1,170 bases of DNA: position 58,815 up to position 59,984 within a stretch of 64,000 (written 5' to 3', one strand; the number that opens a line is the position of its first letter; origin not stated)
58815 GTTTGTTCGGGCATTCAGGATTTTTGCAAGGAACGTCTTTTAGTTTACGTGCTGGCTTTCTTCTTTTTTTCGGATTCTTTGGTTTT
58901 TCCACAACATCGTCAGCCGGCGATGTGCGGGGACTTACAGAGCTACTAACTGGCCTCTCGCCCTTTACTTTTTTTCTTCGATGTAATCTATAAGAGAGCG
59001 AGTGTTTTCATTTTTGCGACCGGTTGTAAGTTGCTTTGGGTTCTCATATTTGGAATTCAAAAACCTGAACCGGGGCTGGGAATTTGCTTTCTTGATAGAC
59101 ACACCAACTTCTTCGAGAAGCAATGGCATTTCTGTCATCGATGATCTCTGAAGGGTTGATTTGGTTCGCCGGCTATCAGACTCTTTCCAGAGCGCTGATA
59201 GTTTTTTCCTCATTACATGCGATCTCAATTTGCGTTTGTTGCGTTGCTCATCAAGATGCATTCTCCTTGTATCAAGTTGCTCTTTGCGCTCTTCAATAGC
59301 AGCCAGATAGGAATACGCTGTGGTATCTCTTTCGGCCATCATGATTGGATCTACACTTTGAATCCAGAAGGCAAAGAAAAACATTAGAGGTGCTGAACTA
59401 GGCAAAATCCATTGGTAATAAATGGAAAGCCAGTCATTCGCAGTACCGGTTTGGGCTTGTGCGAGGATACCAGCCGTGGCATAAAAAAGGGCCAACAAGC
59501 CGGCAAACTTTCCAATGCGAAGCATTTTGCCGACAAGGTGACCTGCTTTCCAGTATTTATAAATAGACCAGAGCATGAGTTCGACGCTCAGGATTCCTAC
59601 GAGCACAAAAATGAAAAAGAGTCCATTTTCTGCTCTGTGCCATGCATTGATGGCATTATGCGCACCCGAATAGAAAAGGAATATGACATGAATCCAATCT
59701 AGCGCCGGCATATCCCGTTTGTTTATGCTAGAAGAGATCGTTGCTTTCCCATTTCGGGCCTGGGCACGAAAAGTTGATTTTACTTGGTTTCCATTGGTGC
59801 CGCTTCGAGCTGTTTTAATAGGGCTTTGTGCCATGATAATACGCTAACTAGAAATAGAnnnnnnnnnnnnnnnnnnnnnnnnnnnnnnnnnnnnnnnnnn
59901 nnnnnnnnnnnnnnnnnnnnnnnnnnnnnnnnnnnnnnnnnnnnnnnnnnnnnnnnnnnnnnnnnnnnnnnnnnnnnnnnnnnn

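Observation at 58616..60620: LexA-type repressor co-transcribed with an uncharacterised membrane protein and zinc-ribbon module (candidate SOS effector)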

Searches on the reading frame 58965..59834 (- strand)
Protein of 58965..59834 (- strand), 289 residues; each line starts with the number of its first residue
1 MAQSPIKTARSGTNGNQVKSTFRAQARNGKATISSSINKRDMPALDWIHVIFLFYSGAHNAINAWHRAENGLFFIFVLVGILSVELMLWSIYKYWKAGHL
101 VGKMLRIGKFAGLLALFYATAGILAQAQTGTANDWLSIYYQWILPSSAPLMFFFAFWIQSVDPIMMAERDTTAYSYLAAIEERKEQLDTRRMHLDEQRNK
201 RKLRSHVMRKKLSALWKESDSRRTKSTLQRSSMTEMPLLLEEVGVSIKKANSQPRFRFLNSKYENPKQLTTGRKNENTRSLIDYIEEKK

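Call 3: search_protein_families(library=pfam, proteins=[window:58965-59834:-], max_evalue=1)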
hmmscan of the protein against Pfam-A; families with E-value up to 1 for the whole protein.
window:58965-59834:- (289 aa): 1 family
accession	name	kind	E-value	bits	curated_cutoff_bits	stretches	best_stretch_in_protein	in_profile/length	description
PF08114.16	PMP1_2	-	0.12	12.6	22.3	1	71-97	9-35/43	ATPase proteolipid family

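Call 4: search_protein_families(library=ncbifam, proteins=[window:58965-59834:-], max_evalue=1)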
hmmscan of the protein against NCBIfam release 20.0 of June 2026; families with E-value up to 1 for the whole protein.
window:58965-59834:- (289 aa): 0 families

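Call 5: search_protein_families(library=phrogs, proteins=[window:58965-59834:-], max_evalue=1)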
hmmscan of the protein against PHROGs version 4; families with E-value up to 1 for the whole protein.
window:58965-59834:- (289 aa): 0 families

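Call 9: find_encoding_contigs(protein=window:58965-59834:-, flank=8000, max_places=6)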
Protein window:58965-59834:- (289 aa): 1 contig read that carries it; 1 place shown.
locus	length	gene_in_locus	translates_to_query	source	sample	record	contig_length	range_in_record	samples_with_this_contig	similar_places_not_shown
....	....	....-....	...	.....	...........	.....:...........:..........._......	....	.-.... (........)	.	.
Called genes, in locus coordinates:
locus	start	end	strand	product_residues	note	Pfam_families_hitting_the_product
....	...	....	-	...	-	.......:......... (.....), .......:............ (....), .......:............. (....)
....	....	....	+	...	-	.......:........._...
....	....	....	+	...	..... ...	-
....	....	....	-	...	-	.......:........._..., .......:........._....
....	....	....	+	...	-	?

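Call 10: find_homologous_proteins(query=window:58965-59834:-, max_evalue=0.001)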
Query window:58965-59834:- (289 aa): 76 proteins with E <= 0.001 among 1311 candidates.
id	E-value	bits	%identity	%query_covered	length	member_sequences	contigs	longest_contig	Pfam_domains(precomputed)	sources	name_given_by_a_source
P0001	4.6e-189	644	100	100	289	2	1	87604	-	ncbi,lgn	ncbi:MAG: hypothetical protein AB8G77_04300 [Rhodothermales bacterium]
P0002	1.2e-187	640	99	100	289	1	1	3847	-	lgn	-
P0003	1.3e-154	531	82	97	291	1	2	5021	-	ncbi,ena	-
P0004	4.2e-153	526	79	99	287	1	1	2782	-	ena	-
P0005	1.0e-152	525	81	100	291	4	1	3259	-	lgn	-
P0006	3.4e-152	523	80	97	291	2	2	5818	-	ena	-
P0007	8.9e-151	519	79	100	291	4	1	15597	-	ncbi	ncbi:MAG: hypothetical protein AAF564_19750 [Bacteroidota bacterium]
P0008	5.7e-144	496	77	100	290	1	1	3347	-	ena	-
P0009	5.7e-143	493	76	100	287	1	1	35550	-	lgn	-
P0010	3.0e-138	478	74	96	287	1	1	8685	-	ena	-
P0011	2.3e-132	458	75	93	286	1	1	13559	-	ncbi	-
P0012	4.7e-122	425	70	93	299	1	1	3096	-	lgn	-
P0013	2.0e-114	400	69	90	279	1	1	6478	-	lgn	-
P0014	1.7e-109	383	67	86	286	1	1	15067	-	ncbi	-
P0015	8.6e-108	378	66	86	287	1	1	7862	-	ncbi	-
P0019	1.7e-91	324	57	91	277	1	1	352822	-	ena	-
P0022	7.0e-89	316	58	85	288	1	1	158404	-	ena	-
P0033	2.5e-85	304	52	92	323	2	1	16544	-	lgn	-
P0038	2.6e-83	298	54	87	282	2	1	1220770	-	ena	-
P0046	1.0e-79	286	58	76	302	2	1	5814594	-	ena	-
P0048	3.2e-79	284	56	75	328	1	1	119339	-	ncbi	ncbi:MAG: hypothetical protein R2834_17390 [Rhodothermales bacterium]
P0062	7.0e-73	263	51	84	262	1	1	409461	-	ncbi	ncbi:MAG: hypothetical protein R2834_02915 [Rhodothermales bacterium]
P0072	7.7e-63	230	52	70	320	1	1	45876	-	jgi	-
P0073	1.8e-57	213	45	72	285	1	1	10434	-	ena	-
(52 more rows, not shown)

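Call 11: find_encoding_contigs(protein=P0046, flank=6000, max_places=2)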
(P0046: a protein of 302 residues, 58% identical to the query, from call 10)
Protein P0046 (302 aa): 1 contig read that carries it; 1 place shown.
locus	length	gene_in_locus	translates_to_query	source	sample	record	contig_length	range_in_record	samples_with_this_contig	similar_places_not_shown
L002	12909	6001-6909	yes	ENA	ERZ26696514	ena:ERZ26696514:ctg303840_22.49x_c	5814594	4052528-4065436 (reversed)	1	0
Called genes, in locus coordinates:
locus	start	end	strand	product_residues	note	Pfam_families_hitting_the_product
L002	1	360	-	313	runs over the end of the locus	PF00551:Formyl_trans_N, PF02911:Formyl_trans_C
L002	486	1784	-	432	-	PF20094:GWxTD_dom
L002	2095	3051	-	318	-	PF02881:SRP54_N, PF13604:AAA_30 (weak), PF13191:AAA_16 (weak), PF00448:SRP54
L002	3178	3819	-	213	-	PF01066:CDP-OH_P_transf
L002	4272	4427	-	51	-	PF00528:BPD_transp_1 (weak)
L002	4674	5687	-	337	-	PF00884:Sulfatase, PF01663:Phosphodiest (weak), PF01676:Metalloenzyme (weak)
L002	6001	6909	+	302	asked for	-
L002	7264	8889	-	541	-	PF00884:Sulfatase (faint), PF01663:Phosphodiest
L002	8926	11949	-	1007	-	PF00128:Alpha-amylase, PF18962:Por_Secre_tail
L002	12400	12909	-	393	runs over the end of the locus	PF04551:GcpE, PF26540:GcpE_C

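Call 12: find_encoding_contigs(protein=P0038, flank=6000, max_places=2)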
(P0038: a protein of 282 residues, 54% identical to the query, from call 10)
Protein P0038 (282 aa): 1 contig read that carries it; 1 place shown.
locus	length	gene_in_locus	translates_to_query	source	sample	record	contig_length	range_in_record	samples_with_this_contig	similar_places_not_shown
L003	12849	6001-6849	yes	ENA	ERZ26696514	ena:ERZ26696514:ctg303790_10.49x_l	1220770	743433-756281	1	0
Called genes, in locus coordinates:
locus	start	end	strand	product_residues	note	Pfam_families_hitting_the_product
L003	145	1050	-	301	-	PF00551:Formyl_trans_N, PF02911:Formyl_trans_C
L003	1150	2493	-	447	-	PF20094:GWxTD_dom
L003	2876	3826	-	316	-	PF02881:SRP54_N, PF13604:AAA_30 (weak), PF00448:SRP54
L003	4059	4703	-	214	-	PF01066:CDP-OH_P_transf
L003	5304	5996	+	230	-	PF00717:Peptidase_S24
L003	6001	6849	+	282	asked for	-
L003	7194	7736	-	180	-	-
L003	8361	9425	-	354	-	PF04551:GcpE, PF26540:GcpE_C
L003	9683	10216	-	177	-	PF18306:LDcluster4, PF03641:Lysine_decarbox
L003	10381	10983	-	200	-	-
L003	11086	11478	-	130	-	PF10990:DUF2809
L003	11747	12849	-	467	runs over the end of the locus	PF14684:Tricorn_C1, PF03572:Peptidase_S41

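Call 13: find_encoding_contigs(protein=P0073, flank=6000, max_places=2)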
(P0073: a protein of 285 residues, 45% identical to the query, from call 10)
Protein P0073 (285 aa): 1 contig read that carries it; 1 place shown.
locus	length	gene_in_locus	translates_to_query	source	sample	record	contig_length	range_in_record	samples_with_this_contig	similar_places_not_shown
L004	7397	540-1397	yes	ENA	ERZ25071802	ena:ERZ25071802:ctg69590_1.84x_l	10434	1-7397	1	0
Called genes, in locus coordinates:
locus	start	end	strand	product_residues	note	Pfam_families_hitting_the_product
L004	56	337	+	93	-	-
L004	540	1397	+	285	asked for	-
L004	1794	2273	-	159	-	-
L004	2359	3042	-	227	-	PF19474:DUF6011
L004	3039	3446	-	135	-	-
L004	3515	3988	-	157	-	-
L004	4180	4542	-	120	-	-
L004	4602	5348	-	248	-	PF10263:SprT-like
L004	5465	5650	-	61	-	-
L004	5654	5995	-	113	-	-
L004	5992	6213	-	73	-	-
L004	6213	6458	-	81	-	-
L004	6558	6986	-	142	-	-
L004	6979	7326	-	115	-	PF03819:MazG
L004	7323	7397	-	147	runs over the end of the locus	-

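Call 19: find_related_loci(query=A1, collection=genome_contigs, flank=10000)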
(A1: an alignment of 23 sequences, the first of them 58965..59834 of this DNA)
Query A1 (289 aa) in genome_contigs; peptide patterns used: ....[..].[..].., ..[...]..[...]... (x = any residue, [..] = any of these).
169 stretches matched a pattern; 4 encode a relative of the query (tblastn E <= 1e-3); 4 distinct loci.
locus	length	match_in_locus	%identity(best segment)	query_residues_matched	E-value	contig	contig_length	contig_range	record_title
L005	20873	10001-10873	80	1-289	1e-159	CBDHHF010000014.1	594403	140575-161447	MAG: Rhodothermales bacterium isolate 0fb6ef2c-814e-496a-9ced-0506dc7cabad genome assembly, contig: contig_14, whole gen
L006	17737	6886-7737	51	12-288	2e-85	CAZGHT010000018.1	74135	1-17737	MAG TPA_asm: uncultured Rhodothermaceae bacterium isolate SRP128890_co1_174 genome assembly, contig: NODE_588_length_741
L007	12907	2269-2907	57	39-251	1e-83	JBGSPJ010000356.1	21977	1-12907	MAG: Rhodothermales bacterium isolate JTS-AC300 k141_2695084, whole genome shotgun sequence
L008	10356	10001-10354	64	27-144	9e-42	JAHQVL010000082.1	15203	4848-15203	MAG: Rhodothermaceae bacterium isolate MAG.022 Bin022-P12321, whole genome shotgun sequence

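Call 20: find_related_loci(query=A1, collection=viral_contigs, flank=10000)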
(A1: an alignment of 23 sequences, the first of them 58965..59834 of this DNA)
Query A1 (289 aa) in viral_contigs; peptide patterns used: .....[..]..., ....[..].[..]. (x = any residue, [..] = any of these).
391 stretches matched a pattern; 1 encode a relative of the query (tblastn E <= 1e-3); 1 distinct loci.
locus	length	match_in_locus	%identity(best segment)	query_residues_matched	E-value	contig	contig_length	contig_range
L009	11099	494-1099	52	44-245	4e-71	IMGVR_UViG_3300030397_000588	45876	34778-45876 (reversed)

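Call 21: find_encoding_contigs(protein=P0048, flank=8000, max_places=2)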
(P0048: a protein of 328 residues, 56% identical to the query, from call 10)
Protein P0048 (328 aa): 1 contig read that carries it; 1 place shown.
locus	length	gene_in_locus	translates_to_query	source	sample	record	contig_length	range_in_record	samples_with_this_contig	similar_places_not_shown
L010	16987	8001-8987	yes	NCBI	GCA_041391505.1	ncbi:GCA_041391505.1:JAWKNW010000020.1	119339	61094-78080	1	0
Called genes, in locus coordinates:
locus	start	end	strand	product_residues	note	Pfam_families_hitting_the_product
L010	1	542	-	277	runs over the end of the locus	PF00528:BPD_transp_1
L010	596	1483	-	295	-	PF00528:BPD_transp_1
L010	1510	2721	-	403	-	PF01547:SBP_bac_1, PF13416:SBP_bac_8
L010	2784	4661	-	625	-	PF00128:Alpha-amylase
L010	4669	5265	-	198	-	PF00583:Acetyltransf_1 (weak)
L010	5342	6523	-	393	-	PF01244:Peptidase_M19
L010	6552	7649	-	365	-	PF00884:Sulfatase (faint), PF01663:Phosphodiest (weak)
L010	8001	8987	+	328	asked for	-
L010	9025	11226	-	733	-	PF13517:FG-GAP_3 (faint), PF01839:FG-GAP, PF18962:Por_Secre_tail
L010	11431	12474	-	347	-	PF02016:Peptidase_S66, PF17676:Peptidase_S66C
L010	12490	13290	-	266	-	-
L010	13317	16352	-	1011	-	PF18962:Por_Secre_tail (faint), PF00128:Alpha-amylase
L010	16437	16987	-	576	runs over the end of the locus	PF01839:FG-GAP (faint), PF13517:FG-GAP_3, PF07593:UnbV_ASPIC, PF18962:Por_Secre_tail (weak)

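Call 22: find_encoding_contigs(protein=P0062, flank=8000, max_places=2)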
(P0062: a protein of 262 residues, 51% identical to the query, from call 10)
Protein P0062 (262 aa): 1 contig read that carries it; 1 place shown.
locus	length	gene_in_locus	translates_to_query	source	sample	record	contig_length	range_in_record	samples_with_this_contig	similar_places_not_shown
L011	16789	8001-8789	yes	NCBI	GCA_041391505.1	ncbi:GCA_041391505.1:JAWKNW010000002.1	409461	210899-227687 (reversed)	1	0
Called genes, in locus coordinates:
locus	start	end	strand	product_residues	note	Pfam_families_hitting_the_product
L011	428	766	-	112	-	-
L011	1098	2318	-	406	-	PF00589:Phage_integrase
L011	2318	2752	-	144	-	-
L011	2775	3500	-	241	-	-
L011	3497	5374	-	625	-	PF13148:DUF3987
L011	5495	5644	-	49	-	-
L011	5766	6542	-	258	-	-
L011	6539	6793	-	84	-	-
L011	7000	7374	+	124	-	-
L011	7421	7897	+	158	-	-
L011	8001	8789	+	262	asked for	-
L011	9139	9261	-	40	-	-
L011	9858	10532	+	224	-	PF02481:DNA_processg_A, PF18306:LDcluster4 (weak)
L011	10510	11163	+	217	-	-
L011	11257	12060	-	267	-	PF13365:Trypsin_2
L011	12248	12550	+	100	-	PF03551:PadR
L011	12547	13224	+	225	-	-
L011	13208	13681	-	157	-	PF20573:DUF6782 (weak)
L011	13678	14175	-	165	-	PF05119:Terminase_4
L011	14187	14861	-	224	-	PF04586:Peptidase_S78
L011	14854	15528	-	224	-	-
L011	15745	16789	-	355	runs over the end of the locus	-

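Call 23: find_encoding_contigs(protein=P0072, flank=10000, max_places=2)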
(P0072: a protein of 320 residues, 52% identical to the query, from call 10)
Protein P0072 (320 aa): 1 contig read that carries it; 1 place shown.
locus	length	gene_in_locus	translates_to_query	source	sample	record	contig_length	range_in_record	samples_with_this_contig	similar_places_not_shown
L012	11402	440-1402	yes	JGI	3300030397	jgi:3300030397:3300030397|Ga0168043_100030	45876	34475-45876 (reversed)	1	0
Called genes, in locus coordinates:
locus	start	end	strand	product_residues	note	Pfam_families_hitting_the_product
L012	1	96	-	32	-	?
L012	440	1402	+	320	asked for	-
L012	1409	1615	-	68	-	-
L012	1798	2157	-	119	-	-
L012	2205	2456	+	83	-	-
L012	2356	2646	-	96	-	-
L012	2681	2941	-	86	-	-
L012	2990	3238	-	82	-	-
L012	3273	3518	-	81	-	-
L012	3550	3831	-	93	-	-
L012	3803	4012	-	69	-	-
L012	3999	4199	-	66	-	-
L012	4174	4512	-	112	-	-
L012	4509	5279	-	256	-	-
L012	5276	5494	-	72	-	-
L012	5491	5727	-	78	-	-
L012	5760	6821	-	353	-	PF01145:Band_7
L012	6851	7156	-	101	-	-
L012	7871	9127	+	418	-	PF17293:Arm-DNA-bind_5, PF13102:Phage_int_SAM_5, PF00589:Phage_integrase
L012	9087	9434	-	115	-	PF12728:HTH_17 (weak)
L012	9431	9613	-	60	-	-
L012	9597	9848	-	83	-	-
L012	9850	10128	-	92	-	PF04957:RMF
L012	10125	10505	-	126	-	-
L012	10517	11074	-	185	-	-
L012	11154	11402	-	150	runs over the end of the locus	PF00588:SpoU_methylase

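Call 27: search_solved_structures(query=A1, max_evalue=10)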
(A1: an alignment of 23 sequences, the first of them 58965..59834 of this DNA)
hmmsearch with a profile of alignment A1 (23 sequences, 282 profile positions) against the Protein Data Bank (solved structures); distinct sequences matched with E-value up to 10: 1.
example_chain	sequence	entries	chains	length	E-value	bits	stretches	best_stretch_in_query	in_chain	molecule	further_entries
7kak_D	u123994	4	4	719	2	10.8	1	173-217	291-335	Protein transport protein Sec63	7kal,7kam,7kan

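Call 32: find_related_loci(query=A1, collection=metagenome_contigs, flank=4000)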
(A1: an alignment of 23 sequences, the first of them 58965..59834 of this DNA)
Query A1 (289 aa) in metagenome_contigs; peptide patterns used: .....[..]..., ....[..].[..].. (x = any residue, [..] = any of these).
151 stretches matched a pattern; 4 encode a relative of the query (tblastn E <= 1e-3); 4 distinct loci.
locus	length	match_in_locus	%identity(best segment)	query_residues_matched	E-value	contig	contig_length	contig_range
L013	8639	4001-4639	60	39-251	3e-88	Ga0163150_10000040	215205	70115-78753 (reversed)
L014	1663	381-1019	60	39-251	2e-93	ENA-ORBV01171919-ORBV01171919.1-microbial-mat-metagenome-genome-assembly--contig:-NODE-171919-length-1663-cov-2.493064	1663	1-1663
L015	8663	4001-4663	61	27-247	2e-87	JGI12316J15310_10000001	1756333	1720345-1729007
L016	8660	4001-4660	44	45-272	9e-58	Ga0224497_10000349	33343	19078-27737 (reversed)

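Call 35: find_encoding_contigs(protein=P0019, flank=5000, max_places=1)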
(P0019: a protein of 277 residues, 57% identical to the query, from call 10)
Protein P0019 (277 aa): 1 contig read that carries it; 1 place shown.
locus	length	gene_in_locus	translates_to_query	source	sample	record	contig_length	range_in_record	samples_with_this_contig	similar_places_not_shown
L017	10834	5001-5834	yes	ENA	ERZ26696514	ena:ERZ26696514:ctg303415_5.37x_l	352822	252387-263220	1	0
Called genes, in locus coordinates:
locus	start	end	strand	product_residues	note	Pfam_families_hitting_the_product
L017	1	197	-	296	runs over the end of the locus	PF00528:BPD_transp_1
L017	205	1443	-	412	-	PF01547:SBP_bac_1, PF13416:SBP_bac_8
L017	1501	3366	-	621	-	PF00128:Alpha-amylase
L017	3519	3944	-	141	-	PF04940:BLUF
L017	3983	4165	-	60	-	-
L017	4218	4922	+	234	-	PF00717:Peptidase_S24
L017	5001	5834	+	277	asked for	-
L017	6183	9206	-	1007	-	PF00128:Alpha-amylase, PF18962:Por_Secre_tail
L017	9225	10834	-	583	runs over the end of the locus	PF01839:FG-GAP (faint), PF13517:FG-GAP_3, PF07593:UnbV_ASPIC, PF18962:Por_Secre_tail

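Call 36: find_encoding_contigs(protein=P0022, flank=5000, max_places=1)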
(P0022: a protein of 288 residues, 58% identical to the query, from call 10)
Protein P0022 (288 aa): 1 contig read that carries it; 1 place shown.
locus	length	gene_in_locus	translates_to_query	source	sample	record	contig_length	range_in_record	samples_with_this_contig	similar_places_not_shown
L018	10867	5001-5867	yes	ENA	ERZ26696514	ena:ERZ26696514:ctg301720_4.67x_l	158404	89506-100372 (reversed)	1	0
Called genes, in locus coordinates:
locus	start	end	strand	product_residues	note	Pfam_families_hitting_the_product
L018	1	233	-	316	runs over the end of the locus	PF02881:SRP54_N, PF13191:AAA_16 (faint), PF13604:AAA_30 (weak), PF00448:SRP54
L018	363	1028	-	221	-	PF01066:CDP-OH_P_transf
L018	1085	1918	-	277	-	PF00528:BPD_transp_1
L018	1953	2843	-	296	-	PF00528:BPD_transp_1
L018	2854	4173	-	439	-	PF01547:SBP_bac_1, PF13416:SBP_bac_8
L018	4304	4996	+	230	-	PF00717:Peptidase_S24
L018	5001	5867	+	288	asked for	-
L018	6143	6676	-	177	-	-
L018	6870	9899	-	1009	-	PF00128:Alpha-amylase, PF18962:Por_Secre_tail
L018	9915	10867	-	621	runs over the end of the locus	PF01839:FG-GAP (faint), PF13517:FG-GAP_3, PF07593:UnbV_ASPIC, PF18962:Por_Secre_tail (weak)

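Call 37: find_encoding_contigs(protein=P0033, flank=5000, max_places=1)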
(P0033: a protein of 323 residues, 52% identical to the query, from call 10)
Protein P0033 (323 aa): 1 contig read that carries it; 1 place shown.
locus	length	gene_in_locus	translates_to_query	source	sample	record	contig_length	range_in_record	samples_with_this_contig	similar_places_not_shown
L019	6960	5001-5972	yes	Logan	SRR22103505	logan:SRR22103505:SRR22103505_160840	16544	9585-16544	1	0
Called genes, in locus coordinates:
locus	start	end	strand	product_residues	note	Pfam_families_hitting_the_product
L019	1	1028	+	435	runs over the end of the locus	-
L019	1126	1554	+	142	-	-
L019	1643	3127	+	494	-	-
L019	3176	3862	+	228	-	-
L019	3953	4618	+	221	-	PF01656:CbiA, PF09140:MipZ (faint), PF10609:ParA (weak), PF13614:AAA_31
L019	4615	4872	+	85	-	-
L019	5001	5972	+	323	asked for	-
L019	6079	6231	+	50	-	-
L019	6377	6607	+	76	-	-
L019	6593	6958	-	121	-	?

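Call 38: find_encoding_contigs(protein=P0014, flank=5000, max_places=1)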
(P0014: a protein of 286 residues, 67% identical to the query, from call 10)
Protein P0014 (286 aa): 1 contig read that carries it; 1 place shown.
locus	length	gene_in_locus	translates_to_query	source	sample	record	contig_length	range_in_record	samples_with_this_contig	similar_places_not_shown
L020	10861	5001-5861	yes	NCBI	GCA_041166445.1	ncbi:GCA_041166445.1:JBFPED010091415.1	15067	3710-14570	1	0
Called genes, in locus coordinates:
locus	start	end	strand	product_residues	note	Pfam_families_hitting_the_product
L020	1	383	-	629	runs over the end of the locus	PF00128:Alpha-amylase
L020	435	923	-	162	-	PF08922:DUF1905, PF13376:OmdA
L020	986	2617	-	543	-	PF00884:Sulfatase, PF16347:SGSH_C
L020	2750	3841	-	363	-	PF01676:Metalloenzyme (weak)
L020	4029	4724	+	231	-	PF00717:Peptidase_S24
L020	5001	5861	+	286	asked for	-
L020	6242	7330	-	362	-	PF02016:Peptidase_S66, PF17676:Peptidase_S66C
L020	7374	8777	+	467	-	PF02129:Peptidase_S15 (weak), PF12146:Hydrolase_4, PF12697:Abhydrolase_6 (weak), PF00326:Peptidase_S9 (weak), PF08840:BAAT_C (weak)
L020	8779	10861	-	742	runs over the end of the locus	PF00128:Alpha-amylase, PF18962:Por_Secre_tail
